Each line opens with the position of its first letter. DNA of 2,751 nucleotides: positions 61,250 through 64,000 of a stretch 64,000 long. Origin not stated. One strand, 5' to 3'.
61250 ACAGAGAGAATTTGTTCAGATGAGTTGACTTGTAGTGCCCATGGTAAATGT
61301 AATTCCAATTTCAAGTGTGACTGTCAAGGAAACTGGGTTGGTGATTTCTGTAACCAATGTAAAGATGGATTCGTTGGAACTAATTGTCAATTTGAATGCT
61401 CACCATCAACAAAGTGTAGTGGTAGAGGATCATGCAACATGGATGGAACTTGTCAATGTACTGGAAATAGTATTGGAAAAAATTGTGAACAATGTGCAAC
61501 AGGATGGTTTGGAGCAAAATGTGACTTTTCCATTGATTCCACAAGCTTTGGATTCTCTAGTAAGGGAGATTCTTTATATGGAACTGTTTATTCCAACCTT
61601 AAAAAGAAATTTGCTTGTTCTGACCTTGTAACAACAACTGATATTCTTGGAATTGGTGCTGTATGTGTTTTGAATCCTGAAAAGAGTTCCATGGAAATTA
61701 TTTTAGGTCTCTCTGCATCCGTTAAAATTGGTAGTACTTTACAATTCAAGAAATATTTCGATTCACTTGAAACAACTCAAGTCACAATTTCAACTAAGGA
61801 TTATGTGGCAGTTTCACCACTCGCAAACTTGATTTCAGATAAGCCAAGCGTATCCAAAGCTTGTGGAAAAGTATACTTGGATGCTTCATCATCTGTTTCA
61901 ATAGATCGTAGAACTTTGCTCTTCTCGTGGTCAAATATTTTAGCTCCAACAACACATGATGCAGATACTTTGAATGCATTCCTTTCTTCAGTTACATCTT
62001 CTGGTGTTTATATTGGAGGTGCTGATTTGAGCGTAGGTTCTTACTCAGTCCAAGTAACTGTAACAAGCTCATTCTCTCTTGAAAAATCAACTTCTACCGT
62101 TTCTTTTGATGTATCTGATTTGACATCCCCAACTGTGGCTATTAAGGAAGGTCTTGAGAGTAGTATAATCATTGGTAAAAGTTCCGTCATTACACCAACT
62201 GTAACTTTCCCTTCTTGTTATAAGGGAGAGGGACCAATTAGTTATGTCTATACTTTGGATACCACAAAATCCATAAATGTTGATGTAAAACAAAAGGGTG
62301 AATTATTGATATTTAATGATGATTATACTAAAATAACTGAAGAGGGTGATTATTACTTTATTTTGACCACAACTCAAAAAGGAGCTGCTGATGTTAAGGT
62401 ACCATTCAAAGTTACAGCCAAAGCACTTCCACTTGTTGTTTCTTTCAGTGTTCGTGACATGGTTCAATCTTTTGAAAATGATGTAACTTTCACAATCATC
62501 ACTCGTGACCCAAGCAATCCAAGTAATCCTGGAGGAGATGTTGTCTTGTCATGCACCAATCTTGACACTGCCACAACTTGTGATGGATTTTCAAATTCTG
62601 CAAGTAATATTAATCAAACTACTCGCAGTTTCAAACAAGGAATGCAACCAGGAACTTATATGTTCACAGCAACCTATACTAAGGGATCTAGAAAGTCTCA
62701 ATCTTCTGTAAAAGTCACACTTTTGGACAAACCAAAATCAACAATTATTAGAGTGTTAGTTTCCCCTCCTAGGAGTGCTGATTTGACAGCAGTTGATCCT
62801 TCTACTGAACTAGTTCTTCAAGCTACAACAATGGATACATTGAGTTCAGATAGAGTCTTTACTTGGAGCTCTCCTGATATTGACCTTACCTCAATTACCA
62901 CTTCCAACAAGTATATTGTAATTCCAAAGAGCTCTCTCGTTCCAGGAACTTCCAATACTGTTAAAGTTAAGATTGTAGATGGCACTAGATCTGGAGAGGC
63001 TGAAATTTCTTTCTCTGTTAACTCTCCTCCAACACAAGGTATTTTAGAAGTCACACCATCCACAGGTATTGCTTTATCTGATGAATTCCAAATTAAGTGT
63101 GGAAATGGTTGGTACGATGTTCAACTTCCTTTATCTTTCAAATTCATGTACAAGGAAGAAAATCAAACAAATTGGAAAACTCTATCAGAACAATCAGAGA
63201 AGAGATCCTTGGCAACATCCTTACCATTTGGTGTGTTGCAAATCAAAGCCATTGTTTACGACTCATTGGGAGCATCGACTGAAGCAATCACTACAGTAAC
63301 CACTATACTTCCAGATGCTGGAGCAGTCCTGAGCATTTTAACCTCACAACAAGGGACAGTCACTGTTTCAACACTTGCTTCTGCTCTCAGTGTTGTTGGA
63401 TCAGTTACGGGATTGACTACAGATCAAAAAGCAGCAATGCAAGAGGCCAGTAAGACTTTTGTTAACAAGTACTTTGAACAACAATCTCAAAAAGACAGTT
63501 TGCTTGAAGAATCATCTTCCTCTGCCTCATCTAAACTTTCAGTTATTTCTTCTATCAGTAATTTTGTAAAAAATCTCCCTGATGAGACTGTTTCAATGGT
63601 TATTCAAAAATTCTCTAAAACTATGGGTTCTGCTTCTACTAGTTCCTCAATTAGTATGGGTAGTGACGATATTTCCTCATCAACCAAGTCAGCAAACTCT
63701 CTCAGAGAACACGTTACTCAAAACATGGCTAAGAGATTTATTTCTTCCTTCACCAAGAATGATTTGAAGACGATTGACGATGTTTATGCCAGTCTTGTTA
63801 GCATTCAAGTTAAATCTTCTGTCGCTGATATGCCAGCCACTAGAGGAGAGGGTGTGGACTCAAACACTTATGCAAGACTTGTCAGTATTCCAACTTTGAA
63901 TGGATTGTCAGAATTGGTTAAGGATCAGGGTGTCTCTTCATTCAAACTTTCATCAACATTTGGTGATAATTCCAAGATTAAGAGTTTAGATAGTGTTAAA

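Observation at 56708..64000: Giant secreted EGF-repeat protein with a REJ/PKD-like distal module, truncated by the window end and invisible to the ORF track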

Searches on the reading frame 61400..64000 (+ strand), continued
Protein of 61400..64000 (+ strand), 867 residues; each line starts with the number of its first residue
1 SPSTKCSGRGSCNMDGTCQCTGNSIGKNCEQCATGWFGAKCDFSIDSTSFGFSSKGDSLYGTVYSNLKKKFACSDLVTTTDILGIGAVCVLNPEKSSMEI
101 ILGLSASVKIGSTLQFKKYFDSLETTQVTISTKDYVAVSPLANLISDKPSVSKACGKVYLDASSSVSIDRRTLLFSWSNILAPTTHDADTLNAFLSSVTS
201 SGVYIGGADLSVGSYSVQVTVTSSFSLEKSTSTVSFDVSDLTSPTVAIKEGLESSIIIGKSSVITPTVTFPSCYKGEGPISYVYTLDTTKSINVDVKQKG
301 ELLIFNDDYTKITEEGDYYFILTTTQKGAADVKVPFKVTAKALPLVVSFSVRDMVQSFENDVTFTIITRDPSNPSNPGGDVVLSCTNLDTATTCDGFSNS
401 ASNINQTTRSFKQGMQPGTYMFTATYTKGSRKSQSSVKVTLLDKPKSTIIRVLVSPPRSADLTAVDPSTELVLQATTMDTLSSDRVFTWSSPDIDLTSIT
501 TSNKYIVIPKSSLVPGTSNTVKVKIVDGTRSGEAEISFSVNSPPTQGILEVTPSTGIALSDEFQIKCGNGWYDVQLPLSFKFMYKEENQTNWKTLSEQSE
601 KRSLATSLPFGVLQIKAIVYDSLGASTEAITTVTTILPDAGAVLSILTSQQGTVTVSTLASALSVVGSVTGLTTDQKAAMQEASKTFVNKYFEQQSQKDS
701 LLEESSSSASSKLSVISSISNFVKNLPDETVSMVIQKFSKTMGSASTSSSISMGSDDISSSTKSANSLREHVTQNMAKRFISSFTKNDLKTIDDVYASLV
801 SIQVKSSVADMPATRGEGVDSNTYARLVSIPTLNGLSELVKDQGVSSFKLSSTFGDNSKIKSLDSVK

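Call 58: list_cluster_members(proteins=[P0017, P0020, P0024, P0027, P0030, P0033, P0034, P0036, P0039, P0053])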
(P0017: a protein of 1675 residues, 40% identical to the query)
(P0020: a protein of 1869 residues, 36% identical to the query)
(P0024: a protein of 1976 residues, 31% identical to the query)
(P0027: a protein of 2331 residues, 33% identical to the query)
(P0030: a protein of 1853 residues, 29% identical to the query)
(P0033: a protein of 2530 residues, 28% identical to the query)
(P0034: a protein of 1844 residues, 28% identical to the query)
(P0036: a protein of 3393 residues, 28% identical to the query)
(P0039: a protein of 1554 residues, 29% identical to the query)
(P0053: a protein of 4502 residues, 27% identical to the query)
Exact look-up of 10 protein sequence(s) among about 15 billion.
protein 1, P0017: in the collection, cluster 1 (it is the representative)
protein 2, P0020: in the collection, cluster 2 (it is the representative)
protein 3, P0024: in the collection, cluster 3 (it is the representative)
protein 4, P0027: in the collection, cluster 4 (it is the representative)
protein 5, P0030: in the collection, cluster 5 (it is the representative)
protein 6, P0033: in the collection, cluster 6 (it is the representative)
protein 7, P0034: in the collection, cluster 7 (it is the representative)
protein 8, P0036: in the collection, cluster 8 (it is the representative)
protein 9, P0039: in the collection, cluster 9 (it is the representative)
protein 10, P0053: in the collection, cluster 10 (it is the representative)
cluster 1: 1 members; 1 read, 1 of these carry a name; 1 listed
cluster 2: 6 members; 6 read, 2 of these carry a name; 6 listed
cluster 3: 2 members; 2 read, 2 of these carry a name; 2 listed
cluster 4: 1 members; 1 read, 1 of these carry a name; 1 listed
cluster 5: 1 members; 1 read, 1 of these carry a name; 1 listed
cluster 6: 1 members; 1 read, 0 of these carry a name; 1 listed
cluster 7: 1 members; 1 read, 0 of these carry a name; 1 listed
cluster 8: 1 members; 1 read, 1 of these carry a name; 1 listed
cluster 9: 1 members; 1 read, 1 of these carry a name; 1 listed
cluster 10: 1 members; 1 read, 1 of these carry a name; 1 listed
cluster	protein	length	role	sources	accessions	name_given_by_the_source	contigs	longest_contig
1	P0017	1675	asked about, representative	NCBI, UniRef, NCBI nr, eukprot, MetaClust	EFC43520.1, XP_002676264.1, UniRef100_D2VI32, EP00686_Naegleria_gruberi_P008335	predicted protein [Naegleria gruberi] | Delta-like protein n=1 Tax=Naegleria gruberi TaxID=5762 RepID=D2VI32_NAEGR | uncharacterized protein NAEGRDRAFT_68543 [Naegleria gruberi]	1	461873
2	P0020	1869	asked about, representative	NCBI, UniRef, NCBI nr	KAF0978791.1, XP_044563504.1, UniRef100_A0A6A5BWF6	hypothetical protein FDP41_001861 [Naegleria fowleri] | EGF-like domain-containing protein n=1 Tax=Naegleria fowleri TaxID=5763 ... | uncharacterized protein FDP41_001861 [Naegleria fowleri]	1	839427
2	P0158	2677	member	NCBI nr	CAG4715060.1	unnamed protein product [Naegleria fowleri]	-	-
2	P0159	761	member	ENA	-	-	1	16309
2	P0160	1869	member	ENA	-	-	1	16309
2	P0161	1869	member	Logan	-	-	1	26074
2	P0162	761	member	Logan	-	-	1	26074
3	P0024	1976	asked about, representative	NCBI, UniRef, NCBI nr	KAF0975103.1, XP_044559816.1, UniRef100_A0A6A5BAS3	hypothetical protein FDP41_005856 [Naegleria fowleri] | EGF-like domain-containing protein n=1 Tax=Naegleria fowleri TaxID=5763 ... | uncharacterized protein FDP41_005856 [Naegleria fowleri]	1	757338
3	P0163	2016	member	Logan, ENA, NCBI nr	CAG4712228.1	unnamed protein product [Naegleria fowleri]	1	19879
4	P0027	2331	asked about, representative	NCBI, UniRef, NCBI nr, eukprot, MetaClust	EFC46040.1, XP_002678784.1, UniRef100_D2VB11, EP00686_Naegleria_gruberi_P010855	predicted protein [Naegleria gruberi] | Predicted protein n=1 Tax=Naegleria gruberi TaxID=5762 RepID=D2VB11_NAEGR | uncharacterized protein NAEGRDRAFT_66049 [Naegleria gruberi]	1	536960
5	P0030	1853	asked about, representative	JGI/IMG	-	hypothetical protein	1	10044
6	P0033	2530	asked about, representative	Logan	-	-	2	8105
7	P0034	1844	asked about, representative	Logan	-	-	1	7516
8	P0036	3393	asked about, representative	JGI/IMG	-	hypothetical protein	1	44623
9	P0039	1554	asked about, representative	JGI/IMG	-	hypothetical protein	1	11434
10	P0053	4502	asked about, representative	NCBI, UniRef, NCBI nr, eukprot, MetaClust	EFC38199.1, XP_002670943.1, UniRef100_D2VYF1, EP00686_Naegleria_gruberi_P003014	predicted protein [Naegleria gruberi] | Predicted protein n=1 Tax=Naegleria gruberi TaxID=5762 RepID=D2VYF1_NAEGR | uncharacterized protein NAEGRDRAFT_53247 [Naegleria gruberi]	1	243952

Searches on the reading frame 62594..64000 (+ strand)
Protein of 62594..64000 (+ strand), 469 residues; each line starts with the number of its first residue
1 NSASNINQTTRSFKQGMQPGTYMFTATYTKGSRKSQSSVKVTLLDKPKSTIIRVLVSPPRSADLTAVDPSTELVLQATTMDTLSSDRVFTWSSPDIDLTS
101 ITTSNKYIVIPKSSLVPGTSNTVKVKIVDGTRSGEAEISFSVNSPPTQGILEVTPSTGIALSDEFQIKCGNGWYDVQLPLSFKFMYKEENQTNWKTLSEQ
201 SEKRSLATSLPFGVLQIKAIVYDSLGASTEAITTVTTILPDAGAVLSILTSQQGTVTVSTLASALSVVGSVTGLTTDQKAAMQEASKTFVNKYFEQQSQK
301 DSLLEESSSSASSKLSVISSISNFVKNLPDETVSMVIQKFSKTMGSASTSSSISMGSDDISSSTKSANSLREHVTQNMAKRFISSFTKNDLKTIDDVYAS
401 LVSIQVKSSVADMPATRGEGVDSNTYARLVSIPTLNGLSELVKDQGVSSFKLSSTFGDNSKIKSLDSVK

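Call 22: search_protein_families(library=pfam, proteins=[window:62594-64000:+], max_evalue=10)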
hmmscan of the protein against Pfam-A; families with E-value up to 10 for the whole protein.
window:62594-64000:+ (469 aa): 2 families
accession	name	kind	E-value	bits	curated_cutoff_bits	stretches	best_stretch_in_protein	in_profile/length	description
PF02010.21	REJ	-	2.1e-36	125.9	25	1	9-245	162-420/452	REJ domain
PF21486.3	NUP120_helical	-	0.055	14.2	27.7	1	302-349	4-50/129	Nucleoporin NUP120, helical domain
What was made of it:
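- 62594..63328 (+): Pfam REJ (PF02010) match, residues 1963-2207, profile positions 154-420 of 452. E 2.1e-36 on the sub-fragment (call 22).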
